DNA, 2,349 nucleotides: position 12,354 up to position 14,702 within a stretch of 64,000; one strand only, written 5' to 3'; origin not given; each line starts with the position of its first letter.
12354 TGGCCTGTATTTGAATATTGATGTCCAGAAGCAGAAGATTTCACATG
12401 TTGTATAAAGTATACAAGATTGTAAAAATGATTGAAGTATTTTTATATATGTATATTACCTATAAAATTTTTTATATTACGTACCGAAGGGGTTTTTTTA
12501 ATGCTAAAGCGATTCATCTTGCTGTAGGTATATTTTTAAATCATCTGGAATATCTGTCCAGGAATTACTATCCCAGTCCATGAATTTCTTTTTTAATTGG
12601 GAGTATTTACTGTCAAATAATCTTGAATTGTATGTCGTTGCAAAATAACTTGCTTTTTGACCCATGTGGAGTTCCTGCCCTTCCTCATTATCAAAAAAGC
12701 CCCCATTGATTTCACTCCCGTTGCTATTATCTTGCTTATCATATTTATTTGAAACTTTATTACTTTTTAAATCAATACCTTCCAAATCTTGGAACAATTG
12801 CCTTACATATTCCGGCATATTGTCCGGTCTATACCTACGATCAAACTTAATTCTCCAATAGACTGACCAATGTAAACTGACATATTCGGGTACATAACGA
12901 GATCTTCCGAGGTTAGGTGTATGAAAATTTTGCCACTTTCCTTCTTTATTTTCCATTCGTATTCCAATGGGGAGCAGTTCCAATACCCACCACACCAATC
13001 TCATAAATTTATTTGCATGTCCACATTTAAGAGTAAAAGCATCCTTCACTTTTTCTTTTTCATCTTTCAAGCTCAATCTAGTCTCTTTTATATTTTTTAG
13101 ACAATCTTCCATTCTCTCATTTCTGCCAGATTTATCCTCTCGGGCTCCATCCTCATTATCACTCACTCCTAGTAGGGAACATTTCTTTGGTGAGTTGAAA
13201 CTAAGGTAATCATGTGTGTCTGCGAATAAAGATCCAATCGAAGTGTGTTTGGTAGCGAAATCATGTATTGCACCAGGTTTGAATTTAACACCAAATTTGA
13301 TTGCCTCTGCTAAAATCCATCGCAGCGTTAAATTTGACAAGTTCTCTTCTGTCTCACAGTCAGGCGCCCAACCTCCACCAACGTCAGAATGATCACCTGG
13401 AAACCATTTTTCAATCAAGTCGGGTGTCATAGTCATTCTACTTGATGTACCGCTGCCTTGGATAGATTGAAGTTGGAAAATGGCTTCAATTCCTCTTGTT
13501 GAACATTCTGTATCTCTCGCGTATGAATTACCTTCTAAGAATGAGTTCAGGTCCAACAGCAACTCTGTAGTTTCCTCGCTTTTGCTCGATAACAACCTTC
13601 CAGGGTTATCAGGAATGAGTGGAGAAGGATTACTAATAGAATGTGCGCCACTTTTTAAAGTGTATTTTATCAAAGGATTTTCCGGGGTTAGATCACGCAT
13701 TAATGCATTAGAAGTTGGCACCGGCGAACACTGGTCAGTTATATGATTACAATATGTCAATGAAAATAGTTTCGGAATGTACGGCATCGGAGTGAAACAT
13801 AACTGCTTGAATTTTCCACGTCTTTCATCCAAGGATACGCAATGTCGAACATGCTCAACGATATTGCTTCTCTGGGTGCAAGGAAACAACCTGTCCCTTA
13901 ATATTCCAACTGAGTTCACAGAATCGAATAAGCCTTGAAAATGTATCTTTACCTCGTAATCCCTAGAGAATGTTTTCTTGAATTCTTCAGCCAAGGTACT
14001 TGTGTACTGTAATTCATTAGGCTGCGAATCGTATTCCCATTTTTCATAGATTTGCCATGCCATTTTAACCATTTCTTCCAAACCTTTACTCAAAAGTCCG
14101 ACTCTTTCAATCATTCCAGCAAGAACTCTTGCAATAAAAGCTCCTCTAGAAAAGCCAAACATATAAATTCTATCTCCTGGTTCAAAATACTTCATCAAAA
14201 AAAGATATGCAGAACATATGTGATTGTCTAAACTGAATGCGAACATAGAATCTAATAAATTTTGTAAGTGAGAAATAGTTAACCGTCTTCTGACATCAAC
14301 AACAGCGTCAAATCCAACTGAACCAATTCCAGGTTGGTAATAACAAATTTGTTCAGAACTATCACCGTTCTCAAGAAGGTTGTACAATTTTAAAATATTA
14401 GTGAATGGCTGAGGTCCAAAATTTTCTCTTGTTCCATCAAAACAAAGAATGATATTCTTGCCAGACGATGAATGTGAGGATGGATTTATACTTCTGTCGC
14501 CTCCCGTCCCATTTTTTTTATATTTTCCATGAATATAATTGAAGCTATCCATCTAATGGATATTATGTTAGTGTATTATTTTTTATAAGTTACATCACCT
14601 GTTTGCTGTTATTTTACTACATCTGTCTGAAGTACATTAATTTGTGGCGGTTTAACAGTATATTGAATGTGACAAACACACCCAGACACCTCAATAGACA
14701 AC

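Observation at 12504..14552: Orphan yeast ORF with a bacterial T6SS-lipase-effector-like (DUF2235/Tle1-like) alpha/beta-hydrolase domain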

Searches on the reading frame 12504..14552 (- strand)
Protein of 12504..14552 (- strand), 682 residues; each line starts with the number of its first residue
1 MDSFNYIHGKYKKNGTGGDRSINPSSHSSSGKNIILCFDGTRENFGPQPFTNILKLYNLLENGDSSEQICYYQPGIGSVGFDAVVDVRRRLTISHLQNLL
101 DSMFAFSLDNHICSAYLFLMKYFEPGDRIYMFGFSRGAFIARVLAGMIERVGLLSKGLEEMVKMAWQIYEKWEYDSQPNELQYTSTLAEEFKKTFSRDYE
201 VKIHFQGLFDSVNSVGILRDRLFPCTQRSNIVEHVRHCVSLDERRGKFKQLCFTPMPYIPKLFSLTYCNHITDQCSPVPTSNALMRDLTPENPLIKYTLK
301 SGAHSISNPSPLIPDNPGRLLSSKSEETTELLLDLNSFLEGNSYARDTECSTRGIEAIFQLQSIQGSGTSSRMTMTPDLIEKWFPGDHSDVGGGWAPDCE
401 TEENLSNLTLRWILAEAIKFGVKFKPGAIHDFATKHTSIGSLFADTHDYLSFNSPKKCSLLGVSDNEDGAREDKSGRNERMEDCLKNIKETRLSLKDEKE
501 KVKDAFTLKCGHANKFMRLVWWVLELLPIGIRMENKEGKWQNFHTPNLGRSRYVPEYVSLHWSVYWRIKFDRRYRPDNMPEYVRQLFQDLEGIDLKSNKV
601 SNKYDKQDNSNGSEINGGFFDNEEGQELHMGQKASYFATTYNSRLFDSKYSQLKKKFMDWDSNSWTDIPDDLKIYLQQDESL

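Call 3: search_protein_families(library=pfam, proteins=[window:12504-14552:-], max_evalue=1)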
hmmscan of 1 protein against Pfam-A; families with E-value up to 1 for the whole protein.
window:12504-14552:- (682 aa): 1 family
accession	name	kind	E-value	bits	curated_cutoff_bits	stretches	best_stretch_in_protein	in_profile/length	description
PF09994.14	T6SS_Tle1-like_cat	-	2.2e-84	283.6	27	1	32-416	1-287/287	T6SS, Phospholipase effector Tle1-like, catalytic domain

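Call 4: search_solved_structures(query=window:12507-14552:-, max_evalue=1, show_alignments=3)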
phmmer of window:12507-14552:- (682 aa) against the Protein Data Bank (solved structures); distinct sequences matched with E-value up to 1: 3.
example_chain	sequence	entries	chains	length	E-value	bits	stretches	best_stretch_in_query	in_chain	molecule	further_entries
4o5p_A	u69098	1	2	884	0.16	13.6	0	380-425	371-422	Uncharacterized protein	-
6x93_A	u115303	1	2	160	0.61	11.6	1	188-251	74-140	Interleukin-10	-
8hcu_A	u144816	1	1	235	0.83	11.2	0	250-281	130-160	cDNA FLJ55590, highly similar to JmjC domain-containing histone demethylation protein 1B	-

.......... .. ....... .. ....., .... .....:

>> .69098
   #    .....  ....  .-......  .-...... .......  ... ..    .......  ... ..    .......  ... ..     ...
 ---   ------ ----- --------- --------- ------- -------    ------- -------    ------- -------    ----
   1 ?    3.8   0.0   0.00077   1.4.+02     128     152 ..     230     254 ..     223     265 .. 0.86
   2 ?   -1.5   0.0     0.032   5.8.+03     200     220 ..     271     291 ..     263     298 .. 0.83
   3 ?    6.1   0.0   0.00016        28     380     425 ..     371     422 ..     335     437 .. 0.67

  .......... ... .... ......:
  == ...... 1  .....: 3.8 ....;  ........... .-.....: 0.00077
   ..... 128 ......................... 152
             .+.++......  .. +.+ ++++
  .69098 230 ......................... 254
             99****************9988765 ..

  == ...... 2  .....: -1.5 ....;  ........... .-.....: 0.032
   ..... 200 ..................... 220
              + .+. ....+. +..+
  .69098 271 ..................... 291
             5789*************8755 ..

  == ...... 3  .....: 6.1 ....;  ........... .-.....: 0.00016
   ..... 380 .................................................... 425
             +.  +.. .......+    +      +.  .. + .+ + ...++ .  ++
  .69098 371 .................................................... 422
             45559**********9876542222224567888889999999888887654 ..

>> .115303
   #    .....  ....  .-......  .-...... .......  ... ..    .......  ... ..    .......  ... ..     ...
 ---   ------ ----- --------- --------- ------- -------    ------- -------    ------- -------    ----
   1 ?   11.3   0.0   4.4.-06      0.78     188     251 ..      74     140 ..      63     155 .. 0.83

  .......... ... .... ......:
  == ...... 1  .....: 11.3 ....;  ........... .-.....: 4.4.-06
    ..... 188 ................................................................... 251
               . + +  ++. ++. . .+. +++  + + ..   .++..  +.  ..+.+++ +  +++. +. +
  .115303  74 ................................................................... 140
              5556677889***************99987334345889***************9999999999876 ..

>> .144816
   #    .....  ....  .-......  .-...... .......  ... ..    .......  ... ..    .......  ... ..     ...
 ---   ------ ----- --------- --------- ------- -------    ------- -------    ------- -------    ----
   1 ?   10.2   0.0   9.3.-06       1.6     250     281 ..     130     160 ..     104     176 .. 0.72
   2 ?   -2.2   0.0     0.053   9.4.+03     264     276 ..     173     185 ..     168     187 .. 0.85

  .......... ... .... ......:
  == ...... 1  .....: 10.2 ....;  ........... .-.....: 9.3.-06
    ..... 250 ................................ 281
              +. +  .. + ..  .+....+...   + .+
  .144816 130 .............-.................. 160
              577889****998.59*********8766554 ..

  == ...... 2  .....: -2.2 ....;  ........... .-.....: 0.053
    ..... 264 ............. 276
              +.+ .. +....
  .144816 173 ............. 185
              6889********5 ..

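Call 6: find_homologous_proteins(query=window:12507-14552:-, max_evalue=0.00001)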
Query window:12507-14552:- (682 aa): 1042 proteins with E <= 0.00001 among 8000 candidates; the best 120 are listed.
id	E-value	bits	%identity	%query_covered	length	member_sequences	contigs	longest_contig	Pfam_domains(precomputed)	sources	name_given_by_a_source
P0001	0.0e+0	1597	100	100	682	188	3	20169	PF09994.15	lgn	-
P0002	0.0e+0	1471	91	100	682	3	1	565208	PF09994.15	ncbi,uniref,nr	ncbi:uncharacterized protein SPAR_E00470 [Saccharomyces paradoxus]|uniref:T6SS Phospholipase effecto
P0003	0.0e+0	1388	99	60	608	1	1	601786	PF09994.15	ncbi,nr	ncbi:unnamed protein product [Saccharomyces cerevisiae]|nr:unnamed protein product [Saccharomyces ce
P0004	0.0e+0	1302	81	100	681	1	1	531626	PF09994.15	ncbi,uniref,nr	ncbi:YEL023C [Saccharomyces arboricola H-6]|uniref:YEL023C n=1 Tax=Saccharomyces arboricola (strain 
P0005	0.0e+0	1288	80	100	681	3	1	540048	PF09994.15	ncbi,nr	ncbi:hypothetical protein SKDZ_05G0450 [Saccharomyces kudriavzevii ZP591]|nr:hypothetical protein SK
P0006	0.0e+0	1260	79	100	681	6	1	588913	PF09994.15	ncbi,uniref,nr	ncbi:uncharacterized protein DI49_1369 [Saccharomyces eubayanus]|uniref:uncharacterized protein n=1 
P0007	3.8e-208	711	49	95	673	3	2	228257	PF09994.15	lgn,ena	-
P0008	3.9e-199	682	50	94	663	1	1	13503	PF09994.15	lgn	-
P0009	1.4e-197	676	47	96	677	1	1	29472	PF09994.15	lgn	-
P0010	4.1e-197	675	48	95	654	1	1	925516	PF09994.15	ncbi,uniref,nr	ncbi:hypothetical protein KAFR_0E00630 [Kazachstania africana CBS 2517]|uniref:T6SS Phospholipase ef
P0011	1.0e-195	670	48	95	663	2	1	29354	PF09994.15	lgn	-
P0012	5.8e-194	665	48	95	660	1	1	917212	PF09994.15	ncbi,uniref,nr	ncbi:hypothetical protein HG536_0G03710 [Torulaspora globosa]|uniref:T6SS Phospholipase effector Tle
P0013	1.0e-193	664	46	95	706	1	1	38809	PF09994.15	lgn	-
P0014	1.2e-192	660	47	95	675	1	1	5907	PF09994.15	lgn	-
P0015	3.9e-192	658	47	95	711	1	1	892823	PF09994.15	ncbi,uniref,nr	ncbi:hypothetical protein HG537_0H03420 [Torulaspora globosa]|uniref:T6SS Phospholipase effector Tle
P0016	9.4e-192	657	47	95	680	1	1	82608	PF09994.15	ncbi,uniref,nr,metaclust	ncbi:hypothetical protein Kpol_1067p29 [Vanderwaltozyma polyspora DSM 70294]|uniref:T6SS Phospholipa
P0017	1.2e-190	653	47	96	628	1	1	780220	PF09994.15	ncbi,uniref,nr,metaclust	ncbi:uncharacterized protein KNAG_0G00570 [Huiozyma naganishii CBS 8797]|uniref:T6SS Phospholipase e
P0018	1.5e-190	653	47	95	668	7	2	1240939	PF09994.15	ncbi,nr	ncbi:YEL023C [Zygosaccharomyces parabailii]|nr:YEL023C [Zygosaccharomyces parabailii] CDH16568.1 rel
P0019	9.8e-190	651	47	95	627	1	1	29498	PF09994.15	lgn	-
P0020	1.4e-187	643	45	95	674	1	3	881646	PF09994.15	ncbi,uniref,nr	ncbi:hypothetical protein ZYGR_0P01260 [Zygosaccharomyces rouxii]|uniref:ZYRO0E03168p n=2 Tax=Zygosa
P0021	1.5e-187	643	45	95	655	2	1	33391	PF09994.15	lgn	-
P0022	4.4e-187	642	45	95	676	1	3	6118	PF09994.15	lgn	-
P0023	3.8e-186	639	46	95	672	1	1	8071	PF09994.15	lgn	-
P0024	9.5e-186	637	47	95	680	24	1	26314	PF09994.15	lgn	-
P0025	1.8e-184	633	45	96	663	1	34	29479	PF09994.15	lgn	-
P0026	2.7e-183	629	45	96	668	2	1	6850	PF09994.15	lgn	-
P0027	3.5e-183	629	46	94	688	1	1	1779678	PF09994.15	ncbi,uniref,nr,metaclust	ncbi:hypothetical protein TBLA_0C01620 [Henningerozyma blattae CBS 6284]|uniref:T6SS Phospholipase e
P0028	3.7e-183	629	45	95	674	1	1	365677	PF09994.15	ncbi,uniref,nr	ncbi:hypothetical protein ZYGR_0AL01250 [Zygosaccharomyces rouxii]|uniref:T6SS Phospholipase effecto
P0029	2.1e-181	623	45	95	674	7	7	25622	PF09994.15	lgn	-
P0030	2.0e-180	620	45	94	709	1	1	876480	PF09994.15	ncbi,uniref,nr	ncbi:similar to Saccharomyces cerevisiae YEL023C Putative protein of unknown function [Maudiozyma sa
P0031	3.9e-180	619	45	95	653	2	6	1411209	PF09994.15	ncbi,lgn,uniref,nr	ncbi:hypothetical protein HG535_0B03670 [Zygotorulaspora mrakii]|uniref:T6SS Phospholipase effector 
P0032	1.6e-178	613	46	95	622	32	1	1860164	PF09994.15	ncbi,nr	ncbi:Uncharacterized alpha/beta hydrolase domain (DUF2235) [Nakaseomyces glabratus]|nr:Uncharacteriz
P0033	1.4e-177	610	49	82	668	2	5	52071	PF09994.15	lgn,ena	-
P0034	4.8e-177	609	43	95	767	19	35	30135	PF09994.15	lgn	-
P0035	4.9e-177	609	45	94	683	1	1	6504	PF09994.15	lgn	-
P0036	7.6e-177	608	46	95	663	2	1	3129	PF09994.15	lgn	-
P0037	1.4e-176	607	45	96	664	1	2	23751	PF09994.15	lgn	-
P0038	2.5e-172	593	46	96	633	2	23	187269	PF09994.15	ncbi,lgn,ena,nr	ncbi:hypothetical protein C6P44_000658 [Monosporozyma unispora]|nr:hypothetical protein C6P44_000658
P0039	9.9e-171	588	43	96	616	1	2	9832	PF09994.15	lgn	-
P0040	1.8e-170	587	49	86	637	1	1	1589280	PF09994.15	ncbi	ncbi:hypothetical protein MOSE0_N04478 [Monosporozyma servazzii]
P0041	5.7e-169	582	44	95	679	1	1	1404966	PF09994.15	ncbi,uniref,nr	ncbi:HDL136Cp [Eremothecium sinecaudum]|uniref:HDL136Cp n=1 Tax=Eremothecium sinecaudum TaxID=45286 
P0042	3.4e-167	576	45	95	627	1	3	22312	PF09994.15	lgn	-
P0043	7.5e-167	575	43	96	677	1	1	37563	PF09994.15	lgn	-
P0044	1.1e-166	574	43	96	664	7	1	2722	PF09994.15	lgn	-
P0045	7.8e-166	572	44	96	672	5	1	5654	PF09994.15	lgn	-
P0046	1.3e-165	571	44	95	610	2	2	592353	PF09994.15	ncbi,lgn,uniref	ncbi:hypothetical protein RNJ44_02468 [Nakaseomyces bracarensis]|uniref:T6SS Phospholipase effector 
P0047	1.6e-164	567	43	96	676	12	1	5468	PF09994.15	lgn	-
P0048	4.5e-164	566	44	96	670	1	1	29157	PF09994.15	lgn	-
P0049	1.2e-162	561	42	95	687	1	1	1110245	PF09994.15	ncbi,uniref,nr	ncbi:uncharacterized protein Ecym_1370 [Eremothecium cymbalariae DBVPG|uniref:T6SS Phospholipase eff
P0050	2.0e-162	560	46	92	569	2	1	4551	PF09994.15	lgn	-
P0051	3.5e-162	559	65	35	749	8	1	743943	PF09994.15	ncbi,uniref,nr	ncbi:hypothetical protein DAKH74_041470 [Maudiozyma humilis]|uniref:T6SS Phospholipase effector Tle1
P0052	4.2e-162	559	44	95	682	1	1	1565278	PF09994.15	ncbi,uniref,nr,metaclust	ncbi:uncharacterized protein NDAI_0G00450 [Naumovozyma dairenensis CBS 421]|uniref:T6SS Phospholipas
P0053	2.5e-160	553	43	95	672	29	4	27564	PF09994.15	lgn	-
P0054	5.1e-160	552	42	95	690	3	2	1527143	PF09994.15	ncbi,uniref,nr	ncbi:AEL066Cp [Eremothecium gossypii ATCC 10895]|uniref:AEL066Cp n=1 Tax=Eremothecium gossypii (stra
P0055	1.1e-159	551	54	62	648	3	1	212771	PF09994.15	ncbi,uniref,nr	ncbi:unnamed protein product [Kluyveromyces dobzhanskii CBS 2104]|uniref:WGS project CCBQ000000000 d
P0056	7.3e-158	545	44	87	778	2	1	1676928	PF09994.15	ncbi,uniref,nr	ncbi:uncharacterized protein SCDLUD_003495 [Saccharomycodes ludwigii]|uniref:uncharacterized protein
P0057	8.9e-156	538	59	38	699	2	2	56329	PF09994.15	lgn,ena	-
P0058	6.0e-153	529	45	82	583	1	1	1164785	PF09994.15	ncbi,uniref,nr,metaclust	ncbi:hypothetical protein TPHA_0B04010 [Tetrapisispora phaffii CBS 4417]|uniref:T6SS Phospholipase e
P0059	5.9e-149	516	44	84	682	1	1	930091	PF09994.15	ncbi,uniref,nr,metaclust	ncbi:LAQU0S02e02124g1_1 [Lachancea quebecensis]|uniref:LAQU0S02e02124g1_1 n=1 Tax=Lachancea quebecen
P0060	3.2e-147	510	43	82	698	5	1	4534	PF09994.15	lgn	-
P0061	1.3e-146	508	39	95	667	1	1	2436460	PF09994.15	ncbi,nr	ncbi:LAFA_0G16402g1_1 [Lachancea sp. 'fantastica']|nr:LAFA_0G16402g1_1 [Lachancea sp. 'fantastica']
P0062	6.5e-145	502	40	95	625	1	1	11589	PF09994.15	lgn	-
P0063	6.1e-144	499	42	86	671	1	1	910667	PF09994.15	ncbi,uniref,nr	ncbi:uncharacterized protein LALA0_S05e01464g [Lachancea lanzarotensis]|uniref:LALA0S05e01464g1_1 n=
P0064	1.2e-142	495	40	95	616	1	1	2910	PF09994.15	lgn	-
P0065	4.0e-141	490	40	86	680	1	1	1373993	PF09994.15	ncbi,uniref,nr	ncbi:LAME_0E12244g1_1 [Lachancea meyersii CBS 8951]|uniref:LAME_0E12244g1_1 n=1 Tax=Lachancea meyers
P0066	1.1e-139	485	39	96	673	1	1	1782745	PF09994.15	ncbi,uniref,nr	ncbi:LANO_0G16424g1_1 [Lachancea nothofagi CBS 11611]|uniref:LANO_0G16424g1_1 n=1 Tax=Lachancea noth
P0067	3.4e-129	450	37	95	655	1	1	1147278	PF09994.15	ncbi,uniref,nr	ncbi:hypothetical protein WICANDRAFT_34864 [Wickerhamomyces anomalus NRRL Y-366-8]|uniref:T6SS Phosp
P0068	9.5e-127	442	50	62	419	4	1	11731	PF09994.15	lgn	-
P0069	1.3e-120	422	52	38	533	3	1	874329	PF09994.15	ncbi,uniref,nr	ncbi:hypothetical protein CLIB1444_04S08218 [[Candida] jaroonii]|uniref:Uncharacterized protein n=1 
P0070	3.1e-120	421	55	37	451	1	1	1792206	PF09994.15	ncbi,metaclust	ncbi:hypothetical protein BABINDRAFT_19882, partial [Babjeviella inositovora NRRL Y-12698]|metaclust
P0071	4.2e-120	420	50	61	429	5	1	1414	PF09994.15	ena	-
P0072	4.7e-119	417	49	39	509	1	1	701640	PF09994.15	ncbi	ncbi:hypothetical protein CANARDRAFT_221131, partial [[Candida] arabinofermentans NRRL YB-2248]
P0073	5.8e-119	417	56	34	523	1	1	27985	PF09994.15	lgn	-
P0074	1.0e-115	406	56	34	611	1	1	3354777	PF09994.15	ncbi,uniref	ncbi:uncharacterized protein RJT21DRAFT_124643 [Scheffersomyces amazonensis]|uniref:uncharacterized 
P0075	2.7e-115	404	58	34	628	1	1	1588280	PF09994.15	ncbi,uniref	ncbi:hypothetical protein DFJ63DRAFT_183375 [Scheffersomyces coipomensis]|uniref:uncharacterized pro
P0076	3.1e-115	404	35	95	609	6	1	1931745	PF09994.15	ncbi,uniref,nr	ncbi:Uncharacterized protein YEL023C [Cyberlindnera jadinii]|uniref:Uncharacterized protein YEL023C 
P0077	5.4e-115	404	53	37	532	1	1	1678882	PF09994.15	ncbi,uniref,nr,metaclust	ncbi:unnamed protein product [Kuraishia capsulata CBS 1993]|uniref:T6SS Phospholipase effector Tle1-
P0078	2.4e-112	395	51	38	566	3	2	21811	PF09994.15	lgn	-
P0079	1.1e-110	389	41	62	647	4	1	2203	PF09994.15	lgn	-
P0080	5.6e-109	384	54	48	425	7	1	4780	PF09994.15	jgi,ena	-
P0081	3.2e-108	381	57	33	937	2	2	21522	PF09994.15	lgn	-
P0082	5.7e-107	377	41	76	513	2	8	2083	PF09994.15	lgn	-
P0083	3.8e-106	374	51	37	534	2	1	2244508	PF09994.15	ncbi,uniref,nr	ncbi:hypothetical protein Cantr_06383 [Candida viswanathii]|uniref:T6SS Phospholipase effector Tle1-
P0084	8.3e-106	373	36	80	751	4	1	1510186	PF09994.15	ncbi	ncbi:hypothetical protein ACO0SA_000206 [Hanseniaspora valbyensis]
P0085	1.0e-105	373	53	33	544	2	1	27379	PF09994.15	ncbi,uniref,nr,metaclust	ncbi:hypothetical protein G210_2568 [Candida maltosa Xu316]|uniref:T6SS Phospholipase effector Tle1-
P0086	1.2e-103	366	38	80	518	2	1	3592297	PF09994.15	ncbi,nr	ncbi:hypothetical protein CKK34_5122 [Yarrowia sp. E02]|nr:hypothetical protein CKK34_5122 [Yarrowia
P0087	6.5e-103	364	52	33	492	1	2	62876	PF09994.15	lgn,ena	-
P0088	4.5e-102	361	43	42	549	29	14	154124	PF09994.15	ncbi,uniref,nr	ncbi:hypothetical protein KL930_005036 [Ogataea haglerorum]|uniref:T6SS Phospholipase effector Tle1-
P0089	1.2e-101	359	37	84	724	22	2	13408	PF09994.15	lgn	-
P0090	3.1e-101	358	39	80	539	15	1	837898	PF09994.15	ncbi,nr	ncbi:Conserved hypothetical protein [Yarrowia lipolytica]|nr:Conserved hypothetical protein [Yarrowi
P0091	1.4e-100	356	49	36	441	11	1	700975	PF09994.15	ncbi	ncbi:hypothetical protein V1509DRAFT_617281 [Lipomyces kononenkoae]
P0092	1.7e-100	356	54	33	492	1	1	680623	PF09994.15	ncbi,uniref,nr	ncbi:hypothetical protein CLIB1423_06S00738 [[Candida] railenensis]|uniref:T6SS Phospholipase effect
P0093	2.2e-100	355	36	83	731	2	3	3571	PF09994.15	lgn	-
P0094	2.6e-97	345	58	24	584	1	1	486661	PF09994.15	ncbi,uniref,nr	ncbi:hypothetical protein OGAPHI_002814 [Ogataea philodendri]|uniref:T6SS Phospholipase effector Tle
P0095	2.2e-93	332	37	72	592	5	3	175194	PF09994.15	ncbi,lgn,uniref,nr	ncbi:unnamed protein product [[Candida] boidinii]|uniref:Unnamed protein product n=1 Tax=Candida boi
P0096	1.1e-92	330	60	24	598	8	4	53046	PF09994.15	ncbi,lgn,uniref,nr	ncbi:unnamed protein product [[Candida] boidinii]|uniref:Unnamed protein product n=1 Tax=Candida boi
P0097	5.0e-91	324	49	32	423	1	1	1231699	PF09994.15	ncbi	ncbi:hypothetical protein V1511DRAFT_459466 [Dipodascopsis uninucleata]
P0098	4.6e-90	321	37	71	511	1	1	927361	PF09994.15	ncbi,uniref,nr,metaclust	ncbi:uncharacterized protein ASCRUDRAFT_76444 [Ascoidea rubescens DSM 1968]|uniref:T6SS Phospholipas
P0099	1.1e-89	320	60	20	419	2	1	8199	PF09994.15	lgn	-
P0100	1.6e-88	316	44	34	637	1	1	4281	PF09994.15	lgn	-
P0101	5.6e-88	314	43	38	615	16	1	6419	PF09994.15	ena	-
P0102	1.3e-87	313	40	33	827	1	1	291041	PF09994.15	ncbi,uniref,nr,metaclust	ncbi:hypothetical protein M407DRAFT_21055 [Tulasnella calospora MUT 4182]|uniref:T6SS Phospholipase 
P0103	2.0e-87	312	48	34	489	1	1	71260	PF09994.15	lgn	-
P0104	3.4e-86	308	44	34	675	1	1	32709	PF09994.15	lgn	-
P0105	1.7e-83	299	38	65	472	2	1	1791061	PF09994.15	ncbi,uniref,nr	ncbi:uncharacterized protein PRCAT00002846001 [Priceomyces carsonii]|uniref:uncharacterized protein 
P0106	1.8e-83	299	50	32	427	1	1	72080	PF09994.15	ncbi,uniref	ncbi:hypothetical protein V1514DRAFT_337020 [Lipomyces japonicus]|uniref:uncharacterized protein n=1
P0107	2.4e-79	286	33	45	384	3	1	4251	PF09994.15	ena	-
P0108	3.1e-78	282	33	79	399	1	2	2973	PF09994.15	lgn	-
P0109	7.9e-77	277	46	35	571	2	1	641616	PF09994.15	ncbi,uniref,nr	ncbi:uncharacterized protein KQ657_004308 [Scheffersomyces spartinae]|uniref:T6SS Phospholipase effe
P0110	1.0e-76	277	37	65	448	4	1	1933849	PF09994.15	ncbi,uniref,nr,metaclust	ncbi:Piso0_004154 [Millerozyma farinosa CBS 7064]|uniref:Piso0_004154 protein n=1 Tax=Pichia sorbito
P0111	4.8e-74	268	50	33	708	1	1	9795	PF09994.15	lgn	-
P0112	6.6e-74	268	35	71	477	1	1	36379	PF09994.15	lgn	-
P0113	5.7e-71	258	56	20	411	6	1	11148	PF09994.15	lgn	-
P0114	7.7e-71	258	52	22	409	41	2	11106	PF09994.15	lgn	-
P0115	1.3e-69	254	47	33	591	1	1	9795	PF09994.15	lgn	-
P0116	3.4e-69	252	52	19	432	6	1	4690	PF09994.15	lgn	-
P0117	7.3e-69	251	44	32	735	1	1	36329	PF09994.15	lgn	-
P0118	1.4e-68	250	35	64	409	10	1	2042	PF09994.15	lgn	-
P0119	3.4e-67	246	56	18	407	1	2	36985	PF09994.15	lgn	-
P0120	3.3e-66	242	41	32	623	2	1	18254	PF09994.15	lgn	-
